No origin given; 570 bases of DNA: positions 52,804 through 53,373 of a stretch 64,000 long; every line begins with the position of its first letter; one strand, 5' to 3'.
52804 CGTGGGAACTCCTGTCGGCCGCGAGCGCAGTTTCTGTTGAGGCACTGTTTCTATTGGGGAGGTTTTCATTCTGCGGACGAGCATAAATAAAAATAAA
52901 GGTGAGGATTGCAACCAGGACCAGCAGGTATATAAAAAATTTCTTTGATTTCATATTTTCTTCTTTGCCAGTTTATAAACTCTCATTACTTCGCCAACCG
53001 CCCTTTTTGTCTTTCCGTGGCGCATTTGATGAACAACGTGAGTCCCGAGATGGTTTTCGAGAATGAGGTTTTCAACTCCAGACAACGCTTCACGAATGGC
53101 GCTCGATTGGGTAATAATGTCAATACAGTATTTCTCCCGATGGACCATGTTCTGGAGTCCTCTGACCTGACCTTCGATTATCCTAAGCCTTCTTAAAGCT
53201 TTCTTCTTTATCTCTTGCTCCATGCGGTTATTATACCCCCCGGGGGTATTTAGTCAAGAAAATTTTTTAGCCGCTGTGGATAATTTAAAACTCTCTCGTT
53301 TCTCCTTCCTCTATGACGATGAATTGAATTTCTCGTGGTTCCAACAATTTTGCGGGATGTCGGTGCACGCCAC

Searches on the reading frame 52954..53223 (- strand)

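Call 66: search_protein_families(library=pfam, proteins=[window:52954-53223:-], max_evalue=0.01)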
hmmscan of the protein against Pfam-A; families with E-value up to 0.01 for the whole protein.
window:52954-53223:- (90 aa): 2 families
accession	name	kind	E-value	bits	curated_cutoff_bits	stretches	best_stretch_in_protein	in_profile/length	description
PF02583.22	Trns_repr_metal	-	9.2e-25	87.3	22.8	1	6-82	2-75/78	Metal-sensitive transcriptional repressor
PF10372.14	CdaS_N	-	0.0029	18.1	27.2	1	2-59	7-62/69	Diadenylate cyclase CdaS, N-terminal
